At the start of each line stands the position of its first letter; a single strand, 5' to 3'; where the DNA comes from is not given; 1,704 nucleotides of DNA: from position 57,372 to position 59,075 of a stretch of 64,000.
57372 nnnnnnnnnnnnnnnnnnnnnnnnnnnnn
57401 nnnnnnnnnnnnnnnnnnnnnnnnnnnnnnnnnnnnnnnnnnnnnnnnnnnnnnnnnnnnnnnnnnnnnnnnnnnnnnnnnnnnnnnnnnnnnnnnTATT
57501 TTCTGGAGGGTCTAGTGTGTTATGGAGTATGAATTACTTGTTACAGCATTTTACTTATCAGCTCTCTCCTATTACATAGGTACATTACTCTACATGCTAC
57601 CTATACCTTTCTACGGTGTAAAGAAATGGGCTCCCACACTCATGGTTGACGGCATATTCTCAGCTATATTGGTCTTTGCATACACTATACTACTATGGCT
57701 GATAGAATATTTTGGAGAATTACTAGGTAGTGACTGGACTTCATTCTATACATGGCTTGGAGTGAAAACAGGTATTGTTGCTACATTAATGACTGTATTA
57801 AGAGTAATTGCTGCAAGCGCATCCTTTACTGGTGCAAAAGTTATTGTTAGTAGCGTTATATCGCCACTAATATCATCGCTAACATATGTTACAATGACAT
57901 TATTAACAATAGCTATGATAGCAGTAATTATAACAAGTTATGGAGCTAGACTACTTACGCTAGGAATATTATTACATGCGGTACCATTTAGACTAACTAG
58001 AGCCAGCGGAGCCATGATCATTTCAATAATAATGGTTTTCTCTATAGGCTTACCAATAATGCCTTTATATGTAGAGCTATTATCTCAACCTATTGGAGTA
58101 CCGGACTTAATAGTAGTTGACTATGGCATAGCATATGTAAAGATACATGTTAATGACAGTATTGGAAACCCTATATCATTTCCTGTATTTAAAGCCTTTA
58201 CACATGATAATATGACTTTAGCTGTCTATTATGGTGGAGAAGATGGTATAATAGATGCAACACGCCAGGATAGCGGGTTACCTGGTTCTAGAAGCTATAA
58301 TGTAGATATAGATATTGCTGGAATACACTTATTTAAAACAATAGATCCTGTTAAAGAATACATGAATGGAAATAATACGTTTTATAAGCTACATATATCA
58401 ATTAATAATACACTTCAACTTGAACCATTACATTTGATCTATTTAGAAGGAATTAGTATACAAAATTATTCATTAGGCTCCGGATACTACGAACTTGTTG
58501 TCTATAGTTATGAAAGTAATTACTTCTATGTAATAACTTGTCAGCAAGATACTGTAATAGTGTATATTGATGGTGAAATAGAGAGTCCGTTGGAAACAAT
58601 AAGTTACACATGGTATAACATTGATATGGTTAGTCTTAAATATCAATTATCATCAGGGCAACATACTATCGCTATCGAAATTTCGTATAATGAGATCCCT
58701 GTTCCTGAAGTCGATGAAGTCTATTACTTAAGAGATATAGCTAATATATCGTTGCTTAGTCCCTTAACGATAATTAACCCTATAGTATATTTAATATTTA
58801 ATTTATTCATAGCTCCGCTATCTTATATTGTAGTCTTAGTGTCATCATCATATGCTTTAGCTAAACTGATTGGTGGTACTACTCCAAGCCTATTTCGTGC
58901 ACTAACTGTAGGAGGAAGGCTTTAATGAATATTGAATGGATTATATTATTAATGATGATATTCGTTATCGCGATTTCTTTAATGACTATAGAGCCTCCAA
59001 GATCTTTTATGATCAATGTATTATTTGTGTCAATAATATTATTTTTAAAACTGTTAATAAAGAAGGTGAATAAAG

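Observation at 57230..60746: Ced-type (VirB2/VirB6/VirB4-like) DNA-transfer module in cedA1-cedA-cedA2-cedB order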

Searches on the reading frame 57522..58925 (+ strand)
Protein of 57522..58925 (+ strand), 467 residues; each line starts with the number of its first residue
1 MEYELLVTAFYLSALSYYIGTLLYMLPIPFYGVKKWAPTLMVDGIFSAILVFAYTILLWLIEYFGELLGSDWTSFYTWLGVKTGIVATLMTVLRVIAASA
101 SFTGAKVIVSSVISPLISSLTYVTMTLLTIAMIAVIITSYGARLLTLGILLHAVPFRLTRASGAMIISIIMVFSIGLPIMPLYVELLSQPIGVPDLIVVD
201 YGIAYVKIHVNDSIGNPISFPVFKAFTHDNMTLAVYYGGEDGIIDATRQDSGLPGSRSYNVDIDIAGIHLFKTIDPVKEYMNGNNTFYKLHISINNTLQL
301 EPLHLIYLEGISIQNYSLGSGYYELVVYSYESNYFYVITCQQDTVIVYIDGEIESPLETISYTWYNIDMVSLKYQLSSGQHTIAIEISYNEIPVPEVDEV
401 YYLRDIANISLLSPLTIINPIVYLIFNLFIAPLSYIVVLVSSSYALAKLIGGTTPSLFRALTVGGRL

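Call 3: search_protein_families(library=pfam, proteins=[window:57522-58925:+], max_evalue=1)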
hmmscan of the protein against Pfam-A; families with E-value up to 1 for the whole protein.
window:57522-58925:+ (467 aa): 0 families

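Call 4: search_protein_families(library=ncbifam, proteins=[window:57522-58925:+], max_evalue=1)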
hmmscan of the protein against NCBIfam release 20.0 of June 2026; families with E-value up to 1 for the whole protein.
window:57522-58925:+ (467 aa): 3 families
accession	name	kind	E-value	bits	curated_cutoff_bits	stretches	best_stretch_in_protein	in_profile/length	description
NF041796.2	Ced_CedA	equivalog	9.9e-41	140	330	2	3-188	5-192/259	DNA import protein CedA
NF053657.1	CedE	equivalog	7e-29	101.4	400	2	3-192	4-199/260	DNA-translocating protein CedE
NF041797.1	Ced_CedA1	equivalog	0.00022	21.2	100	1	4-64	11-71/75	DNA import protein CedA1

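Call 14: find_homologous_proteins(query=window:57522-58925:+, max_evalue=0.001)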
Query window:57522-58925:+ (467 aa): 39 proteins with E <= 0.001 among 8000 candidates.
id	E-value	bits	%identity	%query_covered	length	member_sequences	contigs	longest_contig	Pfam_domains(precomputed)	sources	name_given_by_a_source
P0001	5.2e-296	1000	100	100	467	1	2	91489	PF27251.1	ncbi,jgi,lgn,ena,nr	ncbi:MAG: hypothetical protein DRO40_03515 [Thermoprotei archaeon]|nr:MAG: hypothetical protein DRO4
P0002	1.6e-273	926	92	100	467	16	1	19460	PF27251.1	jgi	-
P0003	1.8e-254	863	82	100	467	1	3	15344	PF27251.1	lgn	-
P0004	3.3e-252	855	84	100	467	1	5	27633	PF27251.1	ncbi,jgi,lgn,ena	-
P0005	2.6e-206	704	68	100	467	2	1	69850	PF27251.1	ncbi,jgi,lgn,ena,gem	-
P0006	6.8e-158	544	56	100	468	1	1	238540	PF27251.1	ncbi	-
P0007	7.4e-158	544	55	100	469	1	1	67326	PF27251.1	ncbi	-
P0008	6.2e-148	512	52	99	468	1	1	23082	PF27251.1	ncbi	-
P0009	1.3e-133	464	48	100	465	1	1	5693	PF27251.1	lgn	-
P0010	2.7e-131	457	47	100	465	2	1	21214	PF27251.1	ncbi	-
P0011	6.0e-116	406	46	94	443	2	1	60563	-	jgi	-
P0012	1.0e-114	402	44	100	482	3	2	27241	PF27251.1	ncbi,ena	-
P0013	6.9e-99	350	42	99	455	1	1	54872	PF27251.1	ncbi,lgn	ncbi:MAG: hypothetical protein ABWW65_07465 [Thermoprotei archaeon]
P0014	1.1e-97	346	41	99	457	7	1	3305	PF27251.1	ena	-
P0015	2.2e-96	342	41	99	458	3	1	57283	PF27251.1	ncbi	-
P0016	5.3e-96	340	39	99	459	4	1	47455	PF27251.1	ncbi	-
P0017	2.3e-94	335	40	99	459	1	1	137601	PF27251.1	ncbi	-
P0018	1.4e-93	332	40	99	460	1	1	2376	PF27251.1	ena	-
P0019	1.8e-90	322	41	99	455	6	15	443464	PF27251.1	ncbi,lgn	ncbi:MAG: hypothetical protein QXP72_02760 [Desulfurococcaceae archaeon]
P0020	2.0e-89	319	39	99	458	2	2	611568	PF27251.1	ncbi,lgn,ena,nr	ncbi:MAG: hypothetical protein B6U89_03950 [Desulfurococcales archaeon ex4484_58]|nr:MAG: hypothetic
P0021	5.4e-89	317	39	99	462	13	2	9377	PF27251.1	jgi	-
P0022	9.0e-87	310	38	99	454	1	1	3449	PF27251.1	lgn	-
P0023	1.1e-86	310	39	99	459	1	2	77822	PF27251.1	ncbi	-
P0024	9.1e-86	307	39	94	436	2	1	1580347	PF27251.1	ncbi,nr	ncbi:hypothetical protein [Staphylothermus hellenicus]|nr:hypothetical protein [Staphylothermus hell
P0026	1.5e-84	303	38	99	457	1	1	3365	PF27251.1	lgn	-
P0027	3.8e-81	292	37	99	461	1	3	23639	PF27251.1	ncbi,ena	-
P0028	5.4e-79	284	36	99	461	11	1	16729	PF27251.1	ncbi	-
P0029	1.4e-76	276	37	99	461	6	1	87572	PF27251.1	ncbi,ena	-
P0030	8.0e-75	271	35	99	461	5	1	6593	PF27251.1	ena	-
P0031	7.1e-74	268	35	99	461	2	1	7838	PF27251.1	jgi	-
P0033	9.5e-62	228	32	98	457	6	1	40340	PF27251.1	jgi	-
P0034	5.4e-58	215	32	99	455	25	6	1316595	PF27251.1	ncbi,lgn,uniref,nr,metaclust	ncbi:hypothetical protein [Thermosphaera aggregans]|uniref:Uncharacterized protein n=1 Tax=Thermosph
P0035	2.6e-56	210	31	98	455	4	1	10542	PF27251.1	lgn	-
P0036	3.7e-55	206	32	96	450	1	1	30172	PF27251.1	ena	-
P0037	5.6e-47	179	30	98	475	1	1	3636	PF27251.1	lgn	-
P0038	4.7e-46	176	29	99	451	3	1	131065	PF27251.1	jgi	jgi:hypothetical protein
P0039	3.4e-43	166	31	98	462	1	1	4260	PF27251.1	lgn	-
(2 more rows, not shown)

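Call 15: find_encoding_contigs(protein=P0024, flank=10000, max_places=1)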
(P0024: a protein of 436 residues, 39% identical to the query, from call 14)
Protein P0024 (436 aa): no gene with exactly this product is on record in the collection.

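Call 16: find_encoding_contigs(protein=P0034, flank=10000, max_places=1)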
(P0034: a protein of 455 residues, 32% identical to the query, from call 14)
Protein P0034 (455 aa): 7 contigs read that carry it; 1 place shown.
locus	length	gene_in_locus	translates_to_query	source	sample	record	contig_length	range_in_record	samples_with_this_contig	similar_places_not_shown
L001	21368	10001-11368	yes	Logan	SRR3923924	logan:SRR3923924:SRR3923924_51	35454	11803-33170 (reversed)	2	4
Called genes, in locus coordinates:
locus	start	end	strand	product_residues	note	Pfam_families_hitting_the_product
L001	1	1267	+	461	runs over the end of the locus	PF00682:HMGL-like, PF02436:PYC_OADA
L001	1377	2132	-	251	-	PF00705:PCNA_N, PF02747:PCNA_C (weak)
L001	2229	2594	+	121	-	-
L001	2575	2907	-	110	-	-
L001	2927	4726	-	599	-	PF01935:DUF87, PF10412:TrwB_AAD_bind (weak), PF12846:AAA_10 (faint), PF19044:P-loop_TraG (faint)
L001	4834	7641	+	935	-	PF00270:DEAD, PF04851:ResIII, PF00271:Helicase_C, PF19306:WHD_Lhr, PF08494:DEAD_assoc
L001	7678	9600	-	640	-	PF01507:PAPS_reduct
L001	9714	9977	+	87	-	PF27251:CedA1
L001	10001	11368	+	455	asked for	PF27251:CedA1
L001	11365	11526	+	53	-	-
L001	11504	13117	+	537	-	PF01935:DUF87 (faint), PF05872:HerA_C (faint)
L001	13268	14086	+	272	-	PF02598:Methyltrn_RNA_3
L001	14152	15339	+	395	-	PF00297:Ribosomal_L3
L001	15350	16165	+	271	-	PF00573:Ribosomal_L4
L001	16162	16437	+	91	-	PF00276:Ribosomal_L23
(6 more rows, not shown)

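Call 17: find_encoding_contigs(protein=P0006, flank=10000, max_places=1)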
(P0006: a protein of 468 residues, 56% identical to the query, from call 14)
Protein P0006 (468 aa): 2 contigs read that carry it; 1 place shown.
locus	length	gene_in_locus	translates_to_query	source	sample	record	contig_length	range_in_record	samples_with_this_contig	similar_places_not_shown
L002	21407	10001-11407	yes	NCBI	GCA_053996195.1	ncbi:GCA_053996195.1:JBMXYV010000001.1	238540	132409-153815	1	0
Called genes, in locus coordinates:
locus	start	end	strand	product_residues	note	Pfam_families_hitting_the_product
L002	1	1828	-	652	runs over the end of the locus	PF01507:PAPS_reduct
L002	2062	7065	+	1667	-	PF04513:Baculo_PEP_C (faint), PF28217:FAM81B (faint), PF01442:Apolipoprotein (weak)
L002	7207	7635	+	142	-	-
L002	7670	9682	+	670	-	-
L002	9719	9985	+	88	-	PF27251:CedA1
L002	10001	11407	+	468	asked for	PF27251:CedA1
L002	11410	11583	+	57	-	-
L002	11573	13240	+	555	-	PF01580:FtsK_SpoIIIE (weak), PF01935:DUF87, PF05872:HerA_C, PF12846:AAA_10 (faint), PF12696:TraG-D_C (faint)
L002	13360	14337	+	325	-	PF02598:Methyltrn_RNA_3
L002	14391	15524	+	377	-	PF00297:Ribosomal_L3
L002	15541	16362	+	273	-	PF00573:Ribosomal_L4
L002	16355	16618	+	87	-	PF00276:Ribosomal_L23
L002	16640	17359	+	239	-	PF03947:Ribosomal_L2_C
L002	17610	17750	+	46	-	PF11520:Cren7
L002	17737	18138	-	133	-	-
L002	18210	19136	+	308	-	PF07728:AAA_5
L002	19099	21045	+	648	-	PF05762:VWA_CoxE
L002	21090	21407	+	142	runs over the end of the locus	PF00203:Ribosomal_S19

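Call 18: find_encoding_contigs(protein=P0038, flank=10000, max_places=1)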
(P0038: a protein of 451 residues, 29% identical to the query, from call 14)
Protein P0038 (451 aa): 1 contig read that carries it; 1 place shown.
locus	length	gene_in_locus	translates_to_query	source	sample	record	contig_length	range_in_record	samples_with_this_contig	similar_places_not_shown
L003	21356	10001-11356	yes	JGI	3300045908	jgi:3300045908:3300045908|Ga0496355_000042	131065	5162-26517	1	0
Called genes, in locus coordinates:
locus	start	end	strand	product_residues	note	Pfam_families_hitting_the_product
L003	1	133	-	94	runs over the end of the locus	PF13534:Fer4_17 (faint), PF12797:Fer4_2 (faint), PF13237:Fer4_10, PF14697:Fer4_21, PF12838:Fer4_7, PF13187:Fer4_9 (weak), PF00037:Fer4, PF12837:Fer4_6 (weak), +2 more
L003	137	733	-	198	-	PF01558:POR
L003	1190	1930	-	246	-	PF00705:PCNA_N (weak), PF02747:PCNA_C (faint)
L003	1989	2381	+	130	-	-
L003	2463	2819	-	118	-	-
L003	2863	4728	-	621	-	PF01935:DUF87, PF10412:TrwB_AAD_bind (faint), PF19044:P-loop_TraG (weak)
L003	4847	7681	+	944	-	PF00270:DEAD, PF04851:ResIII (weak), PF00271:Helicase_C, PF19306:WHD_Lhr, PF08494:DEAD_assoc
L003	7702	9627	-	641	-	PF01507:PAPS_reduct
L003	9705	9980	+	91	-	PF27251:CedA1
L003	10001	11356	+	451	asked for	PF27251:CedA1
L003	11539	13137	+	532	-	PF12846:AAA_10 (faint), PF01935:DUF87, PF05872:HerA_C (faint), PF10412:TrwB_AAD_bind (weak)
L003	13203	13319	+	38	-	-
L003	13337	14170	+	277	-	PF02598:Methyltrn_RNA_3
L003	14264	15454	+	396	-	PF00297:Ribosomal_L3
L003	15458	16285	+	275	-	PF00573:Ribosomal_L4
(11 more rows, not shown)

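Call 29: predict_structure(alignment_id=A1)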
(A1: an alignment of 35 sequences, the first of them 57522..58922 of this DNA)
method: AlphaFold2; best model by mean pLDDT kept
length: 467 residues; sequences in the alignment: 35
mean_pLDDT: 83.9   pTM: 0.53
mean pLDDT of the five models: 83.9, 83.6, 83.0, 82.2, 80.4
residues with pLDDT >= 90: 194; 70-90: 209; 50-70: 50; < 50: 14
segments of 3 or more residues with pLDDT < 50: 192-196, 457-459, 464-467
pLDDT, mean of each block of 10 residues (from residue 1): 85 88 82 76 83 89 88 90 85 78 65 83 92 93 91 80 90 93 78 49 83 91 89 89 84 84 91 89 77 91 91 89 92 94 93 93 93 95 92 87 66 59 82 92 87 54 45
secondary structure, 60 per line:
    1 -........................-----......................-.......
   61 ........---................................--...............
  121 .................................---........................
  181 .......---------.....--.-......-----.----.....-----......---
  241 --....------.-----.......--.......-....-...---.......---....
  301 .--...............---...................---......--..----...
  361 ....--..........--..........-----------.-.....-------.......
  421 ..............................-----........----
elements in order: H2-25 H31-52 H54-68 H72-103 H106-153 H157-187 H197-201 E206-211 E222-226 E232-237 E243-246 E259-265 E268-274 H276-279 E281-283 E287-293 E297-301 E304-318 E322-340 E344-349 E358-364 E367-376 E379-388 H402-406 H414-450 H456-463

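Call 33: fold_search(model_id=the predicted structure, library=pdb)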
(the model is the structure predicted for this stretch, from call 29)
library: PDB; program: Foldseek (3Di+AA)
matches with E <= 10: 549; with E <= 0.001: 5
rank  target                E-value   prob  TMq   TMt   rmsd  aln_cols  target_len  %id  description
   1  3kpt_A                1.6e-04  1.00  0.16  0.21  13.3       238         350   10  Crystal structure of BcpA, the major pilin subunit of Bacillus cereus (released 2009-11-24)
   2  3rkp_A                2.6e-04  1.00  0.16  0.21  12.6       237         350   11  Crystal structure of BcpA*(D312A), the major pilin subunit of Bacillus cereus (released 2012-05-30)
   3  3rkp_B                5.4e-04  1.00  0.18  0.23  13.8       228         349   11  Crystal structure of BcpA*(D312A), the major pilin subunit of Bacillus cereus (released 2012-05-30)
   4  3kpt_B                6.3e-04  1.00  0.17  0.21  13.2       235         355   11  Crystal structure of BcpA, the major pilin subunit of Bacillus cereus (released 2009-11-24)
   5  7xdi_F                9.4e-04  0.82  0.14  0.15  36.9       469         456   11  Tail structure of bacteriophage SSV19 (released 2022-08-10)
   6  8qox_B                1.3e-03  0.90  0.15  0.16  33.9       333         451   12  Two-component assembly of SlaA and SlaB S-layer proteins of Sulfolobus acidocaldarius (released 2024-02-21)
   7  3wir_A                2.2e-03  0.28  0.08  0.05  27.5       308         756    8  Crystal structure of kojibiose phosphorylase complexed with glucose (released 2014-02-05)
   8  6fb3_A                3.1e-03  0.95  0.14  0.04  18.8       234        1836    9  Teneurin 2 Partial Extracellular Domain (released 2018-03-28)
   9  1i8l_A                6.9e-03  0.69  0.11  0.23  20.4       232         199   12  HUMAN B7-1/CTLA-4 CO-STIMULATORY COMPLEX (released 2001-04-04)
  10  5grj_A                7.3e-03  0.44  0.09  0.18  19.4       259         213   12  Crystal structure of human PD-L1 with monoclonal antibody avelumab (released 2016-11-02)
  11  4wrl_A                7.7e-03  0.51  0.09  0.14  16.7       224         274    8  Structure of the human CSF-1:CSF-1R complex (released 2015-08-12)
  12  7c7u_A                8.9e-03  0.72  0.10  0.08  16.3       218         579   11  Biofilm associated protein - BSP domain (released 2021-05-12)
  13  4wrl_C                9.4e-03  0.44  0.09  0.13  16.5       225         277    8  Structure of the human CSF-1:CSF-1R complex (released 2015-08-12)
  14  1r6v                  1.3e-02  0.69  0.16  0.12  16.3       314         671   13  Crystal structure of fervidolysin from Fervidobacterium pennivorans, a keratinolytic enzyme related to subtilisin (released 2004-10-19)
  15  7dm0_A                1.3e-02  0.63  0.10  0.24  17.9       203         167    9  Biofilm associated protein - C region (released 2021-12-15)
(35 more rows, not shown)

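Call 61: search_solved_structures(query=A1, max_evalue=10)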
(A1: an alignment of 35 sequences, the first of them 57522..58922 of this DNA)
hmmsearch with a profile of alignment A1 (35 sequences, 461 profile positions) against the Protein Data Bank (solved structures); distinct sequences matched with E-value up to 10: 3.
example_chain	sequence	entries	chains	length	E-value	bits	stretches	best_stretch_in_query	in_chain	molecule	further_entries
8dfu_B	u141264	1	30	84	0.0018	20.5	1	4-63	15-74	Pilin protein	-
4ycs_A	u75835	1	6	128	0.3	13.3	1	279-382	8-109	Uncharacterized protein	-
8adn_C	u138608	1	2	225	0.46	12.7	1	310-407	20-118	Proteasome subunit alpha type-4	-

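Call 72: search_dna_similar(query=window:57522-58922:+, collection=plasmids, mode=protein, max_evalue=0.001, max_rows=10)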
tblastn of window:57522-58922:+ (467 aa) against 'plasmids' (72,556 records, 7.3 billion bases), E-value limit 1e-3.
No match.

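Call 74: search_protein_families(library=pfam, proteins=[L002:7207-7635:+], max_evalue=1)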
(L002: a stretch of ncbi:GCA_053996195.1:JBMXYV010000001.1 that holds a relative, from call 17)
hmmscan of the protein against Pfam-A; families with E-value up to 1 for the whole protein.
L002:7207-7635:+ (142 aa): 1 family
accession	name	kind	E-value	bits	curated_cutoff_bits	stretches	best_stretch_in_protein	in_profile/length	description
PF23305.1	DUF7082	-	0.062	13.5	27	1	26-66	36-78/155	Domain of unknown function (DUF7082)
